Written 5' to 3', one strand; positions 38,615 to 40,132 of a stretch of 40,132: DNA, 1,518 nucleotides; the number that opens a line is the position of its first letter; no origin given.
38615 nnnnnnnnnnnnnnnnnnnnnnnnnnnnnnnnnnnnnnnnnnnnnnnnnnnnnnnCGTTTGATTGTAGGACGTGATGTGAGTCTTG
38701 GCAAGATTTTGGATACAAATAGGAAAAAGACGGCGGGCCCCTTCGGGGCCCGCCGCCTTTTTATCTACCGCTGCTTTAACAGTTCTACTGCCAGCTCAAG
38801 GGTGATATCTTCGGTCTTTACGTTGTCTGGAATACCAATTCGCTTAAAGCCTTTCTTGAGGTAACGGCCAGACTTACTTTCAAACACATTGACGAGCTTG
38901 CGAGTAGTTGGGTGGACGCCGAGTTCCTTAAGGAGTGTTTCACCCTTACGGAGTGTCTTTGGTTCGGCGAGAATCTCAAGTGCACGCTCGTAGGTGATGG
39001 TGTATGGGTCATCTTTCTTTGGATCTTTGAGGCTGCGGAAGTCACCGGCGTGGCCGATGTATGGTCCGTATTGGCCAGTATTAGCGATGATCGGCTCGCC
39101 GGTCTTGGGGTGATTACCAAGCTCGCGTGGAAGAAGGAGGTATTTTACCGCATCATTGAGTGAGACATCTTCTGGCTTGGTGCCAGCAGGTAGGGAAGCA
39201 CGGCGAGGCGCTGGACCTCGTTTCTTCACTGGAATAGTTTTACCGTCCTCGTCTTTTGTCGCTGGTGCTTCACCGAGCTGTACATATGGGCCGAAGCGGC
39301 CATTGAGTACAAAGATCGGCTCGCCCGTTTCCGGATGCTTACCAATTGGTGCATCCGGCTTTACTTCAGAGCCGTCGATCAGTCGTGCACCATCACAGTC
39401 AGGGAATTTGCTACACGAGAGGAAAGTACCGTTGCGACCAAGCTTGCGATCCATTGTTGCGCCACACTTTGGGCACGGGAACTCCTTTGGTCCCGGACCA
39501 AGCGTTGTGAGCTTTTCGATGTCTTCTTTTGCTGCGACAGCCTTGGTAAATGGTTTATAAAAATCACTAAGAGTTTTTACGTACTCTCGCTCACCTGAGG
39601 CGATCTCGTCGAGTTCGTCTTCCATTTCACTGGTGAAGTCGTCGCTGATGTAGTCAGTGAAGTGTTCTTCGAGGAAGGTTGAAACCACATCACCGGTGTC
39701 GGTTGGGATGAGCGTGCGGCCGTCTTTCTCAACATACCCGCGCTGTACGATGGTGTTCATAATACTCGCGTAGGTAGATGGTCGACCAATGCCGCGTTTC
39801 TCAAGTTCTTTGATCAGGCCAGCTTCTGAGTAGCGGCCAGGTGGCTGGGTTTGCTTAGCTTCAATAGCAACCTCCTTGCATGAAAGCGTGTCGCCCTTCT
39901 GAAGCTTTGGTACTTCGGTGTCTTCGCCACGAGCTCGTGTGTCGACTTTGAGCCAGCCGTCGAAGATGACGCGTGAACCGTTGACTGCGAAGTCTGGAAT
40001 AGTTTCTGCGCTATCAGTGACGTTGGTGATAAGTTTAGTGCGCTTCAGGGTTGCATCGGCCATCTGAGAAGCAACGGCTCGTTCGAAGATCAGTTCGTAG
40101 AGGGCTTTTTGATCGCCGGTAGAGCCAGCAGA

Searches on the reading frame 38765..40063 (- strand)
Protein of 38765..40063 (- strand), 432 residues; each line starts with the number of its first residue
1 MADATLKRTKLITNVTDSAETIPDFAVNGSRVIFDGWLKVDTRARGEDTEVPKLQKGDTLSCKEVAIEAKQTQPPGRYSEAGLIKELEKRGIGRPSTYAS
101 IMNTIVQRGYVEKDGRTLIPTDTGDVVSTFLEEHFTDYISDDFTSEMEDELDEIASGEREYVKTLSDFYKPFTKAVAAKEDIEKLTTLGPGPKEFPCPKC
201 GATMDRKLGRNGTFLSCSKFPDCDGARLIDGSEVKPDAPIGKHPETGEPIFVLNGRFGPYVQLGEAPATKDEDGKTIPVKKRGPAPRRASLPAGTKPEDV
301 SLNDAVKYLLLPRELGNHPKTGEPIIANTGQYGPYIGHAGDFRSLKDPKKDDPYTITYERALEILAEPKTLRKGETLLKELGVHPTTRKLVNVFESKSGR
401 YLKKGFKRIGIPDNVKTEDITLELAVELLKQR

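Call 87: search_protein_families(library=pfam, proteins=[window:38765-40063:-], max_evalue=0.001)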
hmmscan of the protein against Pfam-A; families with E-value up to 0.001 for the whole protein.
window:38765-40063:- (432 aa): 3 families
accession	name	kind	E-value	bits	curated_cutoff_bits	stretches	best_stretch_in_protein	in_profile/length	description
PF01131.25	Topoisom_bac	-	2.4e-46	159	35.1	1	1-163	250-408/411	DNA topoisomerase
PF13368.11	Toprim_C_rpt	-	2.2e-42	143.2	22.3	3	243-320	1-57/57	Topoisomerase C-terminal repeat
PF01396.24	Zn_ribbon_Top1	-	1.1e-11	44.7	32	1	197-227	4-34/39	Topoisomerase DNA binding C4 zinc finger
